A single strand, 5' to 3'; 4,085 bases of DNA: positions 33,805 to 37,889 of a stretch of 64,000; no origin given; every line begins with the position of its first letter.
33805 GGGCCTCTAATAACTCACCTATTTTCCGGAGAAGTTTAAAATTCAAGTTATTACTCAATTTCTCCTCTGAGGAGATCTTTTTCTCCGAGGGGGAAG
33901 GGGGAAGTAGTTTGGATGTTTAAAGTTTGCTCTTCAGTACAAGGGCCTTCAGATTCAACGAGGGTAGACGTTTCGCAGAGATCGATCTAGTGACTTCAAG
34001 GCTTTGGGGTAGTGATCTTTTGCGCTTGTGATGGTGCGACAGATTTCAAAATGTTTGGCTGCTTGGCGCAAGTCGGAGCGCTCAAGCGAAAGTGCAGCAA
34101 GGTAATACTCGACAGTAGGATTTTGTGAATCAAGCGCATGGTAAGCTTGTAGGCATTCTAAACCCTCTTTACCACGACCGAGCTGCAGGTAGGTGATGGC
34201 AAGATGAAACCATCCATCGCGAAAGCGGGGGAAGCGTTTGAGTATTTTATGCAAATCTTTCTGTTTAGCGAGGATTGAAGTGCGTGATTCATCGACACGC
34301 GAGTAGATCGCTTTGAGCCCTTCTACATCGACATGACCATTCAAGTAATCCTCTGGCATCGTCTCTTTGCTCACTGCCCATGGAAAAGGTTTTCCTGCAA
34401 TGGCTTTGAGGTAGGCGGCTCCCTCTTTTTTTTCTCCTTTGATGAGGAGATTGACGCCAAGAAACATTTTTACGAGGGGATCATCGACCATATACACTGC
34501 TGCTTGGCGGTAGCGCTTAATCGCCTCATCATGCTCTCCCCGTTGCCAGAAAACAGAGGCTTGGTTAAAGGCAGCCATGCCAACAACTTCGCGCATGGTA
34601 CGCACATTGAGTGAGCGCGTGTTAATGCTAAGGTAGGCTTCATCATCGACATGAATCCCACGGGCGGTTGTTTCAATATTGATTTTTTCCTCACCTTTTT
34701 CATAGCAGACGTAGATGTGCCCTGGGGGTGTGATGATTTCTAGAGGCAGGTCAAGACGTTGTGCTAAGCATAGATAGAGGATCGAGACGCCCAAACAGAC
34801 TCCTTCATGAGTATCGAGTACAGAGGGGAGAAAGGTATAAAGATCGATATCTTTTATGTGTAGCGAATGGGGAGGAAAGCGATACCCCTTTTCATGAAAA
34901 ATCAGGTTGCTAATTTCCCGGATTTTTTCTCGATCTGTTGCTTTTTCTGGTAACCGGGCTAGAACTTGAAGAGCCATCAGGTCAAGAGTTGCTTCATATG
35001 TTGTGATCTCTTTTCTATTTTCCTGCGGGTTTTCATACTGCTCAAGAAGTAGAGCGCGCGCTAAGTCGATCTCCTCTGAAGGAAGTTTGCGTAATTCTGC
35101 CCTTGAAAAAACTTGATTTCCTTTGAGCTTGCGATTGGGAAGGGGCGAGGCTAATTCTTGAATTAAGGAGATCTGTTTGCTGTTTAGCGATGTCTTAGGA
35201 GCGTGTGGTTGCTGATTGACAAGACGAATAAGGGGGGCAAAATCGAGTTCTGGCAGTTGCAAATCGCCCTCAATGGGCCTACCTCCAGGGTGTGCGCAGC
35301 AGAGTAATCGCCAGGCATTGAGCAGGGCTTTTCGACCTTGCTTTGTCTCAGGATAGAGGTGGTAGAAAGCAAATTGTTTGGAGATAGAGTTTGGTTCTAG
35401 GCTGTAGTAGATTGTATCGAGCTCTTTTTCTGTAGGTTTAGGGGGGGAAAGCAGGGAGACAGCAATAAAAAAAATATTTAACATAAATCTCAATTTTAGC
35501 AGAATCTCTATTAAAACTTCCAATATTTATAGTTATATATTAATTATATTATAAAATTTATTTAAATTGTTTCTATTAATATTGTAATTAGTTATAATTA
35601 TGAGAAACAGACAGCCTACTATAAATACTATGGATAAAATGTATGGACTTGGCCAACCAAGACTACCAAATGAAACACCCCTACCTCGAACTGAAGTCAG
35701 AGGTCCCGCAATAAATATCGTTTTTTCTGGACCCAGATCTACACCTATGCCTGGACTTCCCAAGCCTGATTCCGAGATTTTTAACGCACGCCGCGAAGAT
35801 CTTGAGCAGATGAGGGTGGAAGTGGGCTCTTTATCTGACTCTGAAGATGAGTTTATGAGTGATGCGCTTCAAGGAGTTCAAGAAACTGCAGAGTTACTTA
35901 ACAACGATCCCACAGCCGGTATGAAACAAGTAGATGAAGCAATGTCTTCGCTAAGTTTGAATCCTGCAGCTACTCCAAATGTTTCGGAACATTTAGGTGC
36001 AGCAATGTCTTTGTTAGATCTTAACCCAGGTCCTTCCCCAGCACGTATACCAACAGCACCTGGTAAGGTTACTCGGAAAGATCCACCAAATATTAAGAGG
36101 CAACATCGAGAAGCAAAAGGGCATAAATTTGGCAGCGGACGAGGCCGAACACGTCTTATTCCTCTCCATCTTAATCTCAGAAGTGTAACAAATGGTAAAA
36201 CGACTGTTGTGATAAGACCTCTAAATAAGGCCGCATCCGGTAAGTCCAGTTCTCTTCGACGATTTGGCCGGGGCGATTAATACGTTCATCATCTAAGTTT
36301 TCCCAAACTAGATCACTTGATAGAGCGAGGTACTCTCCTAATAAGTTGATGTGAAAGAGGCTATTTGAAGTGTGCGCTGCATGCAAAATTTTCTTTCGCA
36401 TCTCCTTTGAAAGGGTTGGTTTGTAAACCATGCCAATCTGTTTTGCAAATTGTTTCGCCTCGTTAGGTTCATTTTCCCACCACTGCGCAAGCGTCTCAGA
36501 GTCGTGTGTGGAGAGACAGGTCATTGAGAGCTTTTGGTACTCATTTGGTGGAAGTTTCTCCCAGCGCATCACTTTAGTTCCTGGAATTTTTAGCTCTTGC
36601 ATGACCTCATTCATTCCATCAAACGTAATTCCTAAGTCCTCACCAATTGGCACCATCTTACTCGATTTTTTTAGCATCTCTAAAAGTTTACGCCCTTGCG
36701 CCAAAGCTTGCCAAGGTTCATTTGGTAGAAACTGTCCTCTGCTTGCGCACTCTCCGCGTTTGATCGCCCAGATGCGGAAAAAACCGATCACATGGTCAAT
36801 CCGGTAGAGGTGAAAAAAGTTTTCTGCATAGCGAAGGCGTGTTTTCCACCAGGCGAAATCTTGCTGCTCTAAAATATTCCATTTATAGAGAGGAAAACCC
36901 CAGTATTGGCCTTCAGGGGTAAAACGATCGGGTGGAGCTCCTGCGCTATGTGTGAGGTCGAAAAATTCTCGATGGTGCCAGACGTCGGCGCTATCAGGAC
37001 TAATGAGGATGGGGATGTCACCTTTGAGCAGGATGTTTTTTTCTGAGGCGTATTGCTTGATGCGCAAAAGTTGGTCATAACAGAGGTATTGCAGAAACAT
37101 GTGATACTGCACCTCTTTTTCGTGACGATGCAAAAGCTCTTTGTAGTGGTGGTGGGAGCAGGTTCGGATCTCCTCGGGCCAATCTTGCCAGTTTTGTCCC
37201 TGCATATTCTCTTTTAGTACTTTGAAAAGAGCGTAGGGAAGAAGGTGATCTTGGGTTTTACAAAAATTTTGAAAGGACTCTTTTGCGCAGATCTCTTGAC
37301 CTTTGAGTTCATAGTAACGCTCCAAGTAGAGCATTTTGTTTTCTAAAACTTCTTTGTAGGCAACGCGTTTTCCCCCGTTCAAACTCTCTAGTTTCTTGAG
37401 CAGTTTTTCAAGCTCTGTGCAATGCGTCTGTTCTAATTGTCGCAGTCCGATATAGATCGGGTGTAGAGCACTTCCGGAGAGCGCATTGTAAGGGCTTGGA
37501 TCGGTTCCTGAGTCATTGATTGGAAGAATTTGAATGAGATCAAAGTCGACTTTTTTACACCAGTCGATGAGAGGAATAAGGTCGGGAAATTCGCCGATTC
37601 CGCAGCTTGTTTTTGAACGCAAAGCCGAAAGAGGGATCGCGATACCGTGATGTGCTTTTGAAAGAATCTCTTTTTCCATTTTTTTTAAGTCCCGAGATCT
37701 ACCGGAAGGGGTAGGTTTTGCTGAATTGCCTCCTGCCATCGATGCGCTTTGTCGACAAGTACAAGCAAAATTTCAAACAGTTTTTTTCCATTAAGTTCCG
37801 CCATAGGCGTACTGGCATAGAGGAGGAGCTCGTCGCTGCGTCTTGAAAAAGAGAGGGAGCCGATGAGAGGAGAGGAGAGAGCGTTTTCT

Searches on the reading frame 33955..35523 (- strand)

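Call 6: search_protein_families(library=ncbifam, proteins=[window:33955-35523:-], max_evalue=0.01)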
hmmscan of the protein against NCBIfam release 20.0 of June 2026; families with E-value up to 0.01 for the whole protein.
window:33955-35523:- (522 aa): 5 families
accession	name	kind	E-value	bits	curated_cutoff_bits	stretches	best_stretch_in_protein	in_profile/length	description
TIGR02552.1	LcrH_SycD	equivalog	2.3e-06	27.4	104.8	0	438-505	55-122/136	SycD/LcrH family type III secretion system chaperone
TIGR02917.1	PEP_TPR_lipo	equivalog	3.8e-06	25.1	312.2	1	421-494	315-388/899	XrtA/PEP-CTERM system TPR-repeat protein PrsT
NF040959.1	MamA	equivalog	1.2e-05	24.8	200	0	426-492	62-128/204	magnetosome protein MamA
NF052415.1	T3SS_chap_SctY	equivalog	0.00036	21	70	1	441-497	12-68/106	type III secretion apparatus assembly chaperone SctY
NF008188.0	PRK10941.1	equivalog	0.0011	18.5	391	1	170-283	26-138/269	invasion regulator SirB1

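Call 56: search_protein_families(library=pfam, proteins=[window:33955-35523:-], max_evalue=0.01)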
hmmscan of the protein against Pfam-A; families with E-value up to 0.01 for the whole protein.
window:33955-35523:- (522 aa): 11 families
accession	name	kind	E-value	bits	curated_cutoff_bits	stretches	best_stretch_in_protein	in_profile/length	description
PF13369.12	Transglut_core2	-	4.4e-15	55.9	23.5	1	175-295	2-120/155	Transglutaminase-like superfamily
PF13432.12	TPR_16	-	1.9e-08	35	32.7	1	320-376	2-58/65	Tetratricopeptide repeat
PF07719.23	TPR_2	-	1.4e-06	28.4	27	0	437-468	3-34/34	Tetratricopeptide repeat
PF13428.12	TPR_14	-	2e-06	28.4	23.5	0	436-478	2-44/44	Tetratricopeptide repeat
PF14559.12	TPR_19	-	1.8e-05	25.4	25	0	424-472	14-62/68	Tetratricopeptide repeat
PF00515.34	TPR_1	-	0.00013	22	27.8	0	437-467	3-33/34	Tetratricopeptide repeat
PF13424.12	TPR_12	-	0.00018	22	30.1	0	316-341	46-71/77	Tetratricopeptide repeat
PF24575.1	TPR_Slam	-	0.0005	20.9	35.2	0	316-361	48-93/104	Surface lipoprotein assembly modifier, N-terminal TPR repeats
PF13371.12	TPR_9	-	0.00058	20.3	35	0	432-472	26-66/73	Tetratricopeptide repeat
PF13176.12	TPR_7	-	0.00088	19.6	27.9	0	319-342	3-26/36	Tetratricopeptide repeat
PF13414.12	TPR_11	-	0.0013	18.8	26.8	0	324-343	3-22/42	TPR repeat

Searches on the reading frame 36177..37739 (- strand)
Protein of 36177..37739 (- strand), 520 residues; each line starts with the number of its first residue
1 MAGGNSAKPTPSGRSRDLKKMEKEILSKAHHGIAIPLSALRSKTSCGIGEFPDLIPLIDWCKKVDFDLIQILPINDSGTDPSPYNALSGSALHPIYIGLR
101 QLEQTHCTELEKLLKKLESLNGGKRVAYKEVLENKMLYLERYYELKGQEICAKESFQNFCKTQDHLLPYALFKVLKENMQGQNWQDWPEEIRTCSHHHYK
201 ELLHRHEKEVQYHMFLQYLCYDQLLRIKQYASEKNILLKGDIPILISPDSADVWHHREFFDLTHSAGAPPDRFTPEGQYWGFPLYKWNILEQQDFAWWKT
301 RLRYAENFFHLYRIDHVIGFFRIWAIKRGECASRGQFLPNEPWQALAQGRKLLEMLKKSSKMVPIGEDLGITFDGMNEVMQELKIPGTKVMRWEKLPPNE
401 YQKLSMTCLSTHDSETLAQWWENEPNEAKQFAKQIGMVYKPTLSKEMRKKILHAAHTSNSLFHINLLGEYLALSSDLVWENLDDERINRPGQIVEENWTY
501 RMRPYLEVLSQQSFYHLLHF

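Call 13: search_protein_families(library=ncbifam, proteins=[window:36177-37739:-], max_evalue=0.00001)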
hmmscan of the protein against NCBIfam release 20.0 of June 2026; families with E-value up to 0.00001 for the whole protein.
window:36177-37739:- (520 aa): 9 families
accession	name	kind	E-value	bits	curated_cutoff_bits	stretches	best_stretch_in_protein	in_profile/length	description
NF011081.0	PRK14508.1-4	equivalog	4.4e-183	609.4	556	1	18-513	12-515/529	4-alpha-glucanotransferase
NF011080.0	PRK14508.1-3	subfamily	7.1e-88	295.4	477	1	31-504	7-475/496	4-alpha-glucanotransferase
NF011079.0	PRK14508.1-2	subfamily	1.6e-76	257.9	555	1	24-510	5-488/506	4-alpha-glucanotransferase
TIGR00217.1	malQ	equivalog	3.4e-76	257.3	205.65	1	24-458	37-499/587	4-alpha-glucanotransferase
NF011078.0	PRK14508.1-1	subfamily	3.4e-60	204.2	776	1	30-504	5-476/503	4-alpha-glucanotransferase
NF011083.0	PRK14510.1-2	equivalog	6.3e-60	202.8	1322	1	154-503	837-1163/1186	bifunctional glycogen debranching protein GlgX/4-alpha-glucanotransferase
NF011077.0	PRK14507.1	equivalog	3.3e-54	183.9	2148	1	28-427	170-595/1693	malto-oligosyltrehalose synthase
NF008274.0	PRK11052.1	equivalog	1.4e-51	175.9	806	1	28-424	141-561/695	4-alpha-glucanotransferase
NF011082.0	PRK14510.1-1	equivalog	5.2e-34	116.9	2511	1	32-423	873-1285/1410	bifunctional glycogen debranching protein GlgX/4-alpha-glucanotransferase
